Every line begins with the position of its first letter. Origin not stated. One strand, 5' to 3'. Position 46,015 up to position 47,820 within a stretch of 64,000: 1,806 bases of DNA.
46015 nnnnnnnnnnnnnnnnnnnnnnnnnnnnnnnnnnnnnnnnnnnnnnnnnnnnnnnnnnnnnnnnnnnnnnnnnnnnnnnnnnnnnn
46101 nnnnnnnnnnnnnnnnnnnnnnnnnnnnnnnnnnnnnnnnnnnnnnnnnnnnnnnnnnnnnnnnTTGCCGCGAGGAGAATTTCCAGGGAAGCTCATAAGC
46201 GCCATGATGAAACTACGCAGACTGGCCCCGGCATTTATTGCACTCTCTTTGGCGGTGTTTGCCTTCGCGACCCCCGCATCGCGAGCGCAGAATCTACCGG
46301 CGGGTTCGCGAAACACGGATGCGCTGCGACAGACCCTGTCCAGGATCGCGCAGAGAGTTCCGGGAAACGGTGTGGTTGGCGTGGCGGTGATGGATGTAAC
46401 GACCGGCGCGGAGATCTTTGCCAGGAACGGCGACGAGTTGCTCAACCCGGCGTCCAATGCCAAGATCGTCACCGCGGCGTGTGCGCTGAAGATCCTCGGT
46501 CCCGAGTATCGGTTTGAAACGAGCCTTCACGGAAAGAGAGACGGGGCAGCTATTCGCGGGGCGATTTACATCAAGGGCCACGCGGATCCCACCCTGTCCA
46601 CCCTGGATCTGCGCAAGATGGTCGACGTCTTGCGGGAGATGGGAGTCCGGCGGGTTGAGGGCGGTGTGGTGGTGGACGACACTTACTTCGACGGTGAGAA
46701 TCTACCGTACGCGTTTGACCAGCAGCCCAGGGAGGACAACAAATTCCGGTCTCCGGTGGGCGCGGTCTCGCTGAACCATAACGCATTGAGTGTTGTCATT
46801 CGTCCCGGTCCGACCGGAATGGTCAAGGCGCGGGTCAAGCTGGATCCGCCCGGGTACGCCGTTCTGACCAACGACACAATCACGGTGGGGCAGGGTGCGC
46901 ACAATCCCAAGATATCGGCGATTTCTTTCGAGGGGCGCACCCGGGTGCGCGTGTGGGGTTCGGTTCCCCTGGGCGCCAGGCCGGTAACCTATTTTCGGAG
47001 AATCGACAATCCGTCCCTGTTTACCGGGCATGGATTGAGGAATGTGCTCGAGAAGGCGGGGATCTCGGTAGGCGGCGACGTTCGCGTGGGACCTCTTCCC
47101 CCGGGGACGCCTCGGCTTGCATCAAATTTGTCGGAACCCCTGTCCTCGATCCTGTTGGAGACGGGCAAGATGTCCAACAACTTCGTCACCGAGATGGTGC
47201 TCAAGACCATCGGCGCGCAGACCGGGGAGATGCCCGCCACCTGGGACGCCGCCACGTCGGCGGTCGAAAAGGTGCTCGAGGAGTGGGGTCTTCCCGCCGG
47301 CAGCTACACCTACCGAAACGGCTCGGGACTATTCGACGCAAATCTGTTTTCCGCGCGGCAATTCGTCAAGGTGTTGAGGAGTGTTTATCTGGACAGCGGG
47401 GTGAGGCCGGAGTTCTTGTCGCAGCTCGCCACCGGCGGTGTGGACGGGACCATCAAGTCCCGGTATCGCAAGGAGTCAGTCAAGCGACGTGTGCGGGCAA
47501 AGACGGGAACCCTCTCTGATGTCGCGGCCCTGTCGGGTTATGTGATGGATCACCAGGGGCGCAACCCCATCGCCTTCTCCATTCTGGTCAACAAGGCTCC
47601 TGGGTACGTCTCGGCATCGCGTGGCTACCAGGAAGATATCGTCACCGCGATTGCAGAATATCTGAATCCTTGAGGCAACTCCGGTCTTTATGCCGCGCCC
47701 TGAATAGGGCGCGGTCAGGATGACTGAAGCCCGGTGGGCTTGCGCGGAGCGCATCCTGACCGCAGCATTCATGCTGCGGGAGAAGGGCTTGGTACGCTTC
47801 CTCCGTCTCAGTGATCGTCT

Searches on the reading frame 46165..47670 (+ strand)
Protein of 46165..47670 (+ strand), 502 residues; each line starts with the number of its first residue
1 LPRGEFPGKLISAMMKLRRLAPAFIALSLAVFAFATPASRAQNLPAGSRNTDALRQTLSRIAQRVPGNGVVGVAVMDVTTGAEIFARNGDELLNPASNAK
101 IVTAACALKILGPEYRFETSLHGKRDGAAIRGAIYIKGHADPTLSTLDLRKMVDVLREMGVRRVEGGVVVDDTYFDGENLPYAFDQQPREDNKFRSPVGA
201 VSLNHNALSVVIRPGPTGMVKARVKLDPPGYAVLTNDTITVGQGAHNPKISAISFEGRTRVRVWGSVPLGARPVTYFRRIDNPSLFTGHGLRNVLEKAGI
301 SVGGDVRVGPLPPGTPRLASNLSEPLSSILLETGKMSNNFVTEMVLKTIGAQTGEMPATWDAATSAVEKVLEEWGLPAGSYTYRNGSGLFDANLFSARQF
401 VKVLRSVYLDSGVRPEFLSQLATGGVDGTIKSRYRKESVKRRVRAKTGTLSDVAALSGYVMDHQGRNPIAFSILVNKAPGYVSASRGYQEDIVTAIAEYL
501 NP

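Call 35: find_homologous_proteins(query=window:46165-47670:+, max_evalue=1e-40)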
Query window:46165-47670:+ (502 aa): 2319 proteins with E <= 1e-40 among 8000 candidates; the best 120 are listed.
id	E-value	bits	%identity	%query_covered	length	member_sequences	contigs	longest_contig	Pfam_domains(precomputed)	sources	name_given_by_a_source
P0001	0.0e+0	1082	100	97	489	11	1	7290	PF02113.21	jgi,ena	-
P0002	1.4e-230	784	76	90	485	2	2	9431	PF13354.13,PF02113.21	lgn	-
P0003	1.3e-228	778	77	90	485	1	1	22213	PF13354.13,PF02113.21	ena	-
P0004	1.9e-226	770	73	95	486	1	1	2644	PF13354.13,PF02113.21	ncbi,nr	ncbi:MAG: D-alanyl-D-alanine carboxypeptidase/D-alanyl-D-alanine-endopeptidase [Deltaproteobacteria 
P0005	2.8e-226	770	73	94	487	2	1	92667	PF13354.13,PF02113.21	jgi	jgi:D-alanyl-D-alanine carboxypeptidase/D-alanyl-D-alanine-endopeptidase (penicillin-binding protein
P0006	5.2e-224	762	72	97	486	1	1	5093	PF13354.13,PF02113.21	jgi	jgi:D-alanyl-D-alanine carboxypeptidase/D-alanyl-D-alanine-endopeptidase (penicillin-binding protein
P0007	2.2e-223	760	73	91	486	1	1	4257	PF02113.21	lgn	-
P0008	7.0e-223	759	74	92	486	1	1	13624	PF13354.13,PF02113.21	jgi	jgi:D-alanyl-D-alanine carboxypeptidase/D-alanyl-D-alanine-endopeptidase (penicillin-binding protein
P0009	4.6e-221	753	71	97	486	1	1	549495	PF02113.21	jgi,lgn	-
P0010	1.8e-219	747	69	97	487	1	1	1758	PF13354.13,PF02113.21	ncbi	-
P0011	3.3e-214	730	68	97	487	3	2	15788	PF02113.21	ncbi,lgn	-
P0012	5.7e-214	729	72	91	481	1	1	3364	PF13354.13,PF02113.21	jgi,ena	-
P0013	5.7e-213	726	67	97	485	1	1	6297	PF02113.21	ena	-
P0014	1.2e-211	722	69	90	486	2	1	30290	PF13354.13,PF02113.21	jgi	-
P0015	8.0e-211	719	72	90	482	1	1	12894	PF13354.13,PF02113.21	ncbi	-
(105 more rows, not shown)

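Call 36: find_encoding_contigs(protein=P0003, flank=10000, max_places=2)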
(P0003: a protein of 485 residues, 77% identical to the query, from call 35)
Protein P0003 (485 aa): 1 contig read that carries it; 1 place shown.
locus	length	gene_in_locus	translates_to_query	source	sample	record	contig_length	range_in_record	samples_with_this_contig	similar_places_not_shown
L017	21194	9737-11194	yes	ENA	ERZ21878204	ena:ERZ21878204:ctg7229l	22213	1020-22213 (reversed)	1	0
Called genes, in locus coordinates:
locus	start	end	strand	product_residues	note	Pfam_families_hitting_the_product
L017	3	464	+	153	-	?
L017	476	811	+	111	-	-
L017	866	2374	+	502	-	PF02074:Peptidase_M32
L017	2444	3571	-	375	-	PF03971:IDH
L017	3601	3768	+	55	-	-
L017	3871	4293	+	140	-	-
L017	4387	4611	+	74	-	-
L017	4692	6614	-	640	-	PF00330:Aconitase, PF00694:Aconitase_C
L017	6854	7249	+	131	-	-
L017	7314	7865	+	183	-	PF00881:Nitroreductase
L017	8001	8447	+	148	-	PF07238:PilZ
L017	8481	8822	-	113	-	-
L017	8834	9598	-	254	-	-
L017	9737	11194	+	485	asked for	PF02113:Peptidase_S13, PF13354:Beta-lactamase2 (faint)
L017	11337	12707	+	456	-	PF01212:Beta_elim_lyase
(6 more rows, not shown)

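Call 37: find_encoding_contigs(protein=P0005, flank=10000, max_places=2)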
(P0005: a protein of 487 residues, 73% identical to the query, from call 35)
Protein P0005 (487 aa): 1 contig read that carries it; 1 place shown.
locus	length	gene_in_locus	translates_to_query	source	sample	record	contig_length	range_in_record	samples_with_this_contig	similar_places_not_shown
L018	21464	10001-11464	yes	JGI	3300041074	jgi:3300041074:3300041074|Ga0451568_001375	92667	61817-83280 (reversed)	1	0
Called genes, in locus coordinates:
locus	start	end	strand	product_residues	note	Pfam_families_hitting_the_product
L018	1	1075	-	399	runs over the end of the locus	-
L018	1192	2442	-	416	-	-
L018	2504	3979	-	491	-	PF00884:Sulfatase, PF01663:Phosphodiest (weak), PF16347:SGSH_C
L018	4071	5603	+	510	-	-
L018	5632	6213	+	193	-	-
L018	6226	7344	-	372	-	-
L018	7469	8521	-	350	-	-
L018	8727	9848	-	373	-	PF01625:PMSR, PF01641:SelR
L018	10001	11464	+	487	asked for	PF02113:Peptidase_S13, PF13354:Beta-lactamase2 (faint)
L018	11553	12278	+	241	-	-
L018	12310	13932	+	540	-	PF01875:Memo, PF01871:AMMECR1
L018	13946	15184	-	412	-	-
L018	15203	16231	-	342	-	PF13432:TPR_16 (faint), PF00515:TPR_1 (faint), PF07719:TPR_2 (faint), PF08308:PEGA (weak)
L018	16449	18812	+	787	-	PF01011:PQQ (faint), PF25293:Beta-prop_EMC1_N (faint), PF13570:Beta-prop_ACSF4 (weak), PF13360:PQQ_2, PF13570:Beta-prop_ACSF4, PF13360:PQQ_2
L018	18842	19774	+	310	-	-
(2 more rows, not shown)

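Call 38: find_encoding_contigs(protein=P0009, flank=10000, max_places=2)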
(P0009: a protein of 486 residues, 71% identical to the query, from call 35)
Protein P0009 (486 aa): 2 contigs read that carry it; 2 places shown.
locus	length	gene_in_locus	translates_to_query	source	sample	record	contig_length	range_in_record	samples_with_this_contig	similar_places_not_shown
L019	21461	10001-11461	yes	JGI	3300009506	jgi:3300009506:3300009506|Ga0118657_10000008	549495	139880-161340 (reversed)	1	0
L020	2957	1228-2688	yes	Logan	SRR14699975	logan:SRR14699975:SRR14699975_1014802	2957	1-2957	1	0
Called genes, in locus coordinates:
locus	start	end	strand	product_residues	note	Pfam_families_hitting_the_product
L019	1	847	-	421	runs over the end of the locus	PF02310:B12-binding (weak), PF04055:Radical_SAM (faint)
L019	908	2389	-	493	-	PF00884:Sulfatase, PF01663:Phosphodiest, PF16347:SGSH_C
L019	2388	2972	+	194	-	PF14512:TM1586_NiRdase (faint), PF00881:Nitroreductase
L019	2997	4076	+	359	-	PF00149:Metallophos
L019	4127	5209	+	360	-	-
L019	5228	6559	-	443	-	PF02310:B12-binding, PF04055:Radical_SAM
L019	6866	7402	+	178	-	-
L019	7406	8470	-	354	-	-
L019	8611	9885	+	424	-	-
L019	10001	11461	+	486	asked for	PF02113:Peptidase_S13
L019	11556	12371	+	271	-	-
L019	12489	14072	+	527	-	PF01875:Memo, PF01871:AMMECR1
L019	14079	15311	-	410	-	-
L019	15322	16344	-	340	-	-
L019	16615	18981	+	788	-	PF25293:Beta-prop_EMC1_N (faint), PF13360:PQQ_2, PF13570:Beta-prop_ACSF4, PF13360:PQQ_2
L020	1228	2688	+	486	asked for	PF02113:Peptidase_S13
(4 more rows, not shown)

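Call 42: find_encoding_contigs(protein=P0001, flank=10000, max_places=10)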
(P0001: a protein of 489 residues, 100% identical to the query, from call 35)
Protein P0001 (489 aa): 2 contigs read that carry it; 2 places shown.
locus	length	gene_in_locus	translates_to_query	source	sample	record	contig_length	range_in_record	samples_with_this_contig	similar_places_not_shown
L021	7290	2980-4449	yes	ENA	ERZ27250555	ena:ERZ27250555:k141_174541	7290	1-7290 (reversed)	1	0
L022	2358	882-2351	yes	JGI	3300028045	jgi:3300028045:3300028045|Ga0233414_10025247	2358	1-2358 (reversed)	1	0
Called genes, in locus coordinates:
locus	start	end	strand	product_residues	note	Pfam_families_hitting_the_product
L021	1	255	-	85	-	?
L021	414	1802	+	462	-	PF00890:FAD_binding_2 (weak), PF01134:GIDA (faint), PF01262:AlaDh_PNT_C (faint), PF07992:Pyr_redox_2, PF12831:FAD_oxidored, PF13738:Pyr_redox_3, PF00070:Pyr_redox, PF02852:Pyr_redox_dim, +2 more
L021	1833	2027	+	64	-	-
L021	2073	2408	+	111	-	-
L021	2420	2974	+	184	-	PF14512:TM1586_NiRdase (faint), PF00881:Nitroreductase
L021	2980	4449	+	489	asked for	PF02113:Peptidase_S13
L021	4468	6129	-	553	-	PF03577:Peptidase_C69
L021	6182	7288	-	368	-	?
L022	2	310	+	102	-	?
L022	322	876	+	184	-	PF14512:TM1586_NiRdase (faint), PF00881:Nitroreductase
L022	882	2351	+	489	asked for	PF02113:Peptidase_S13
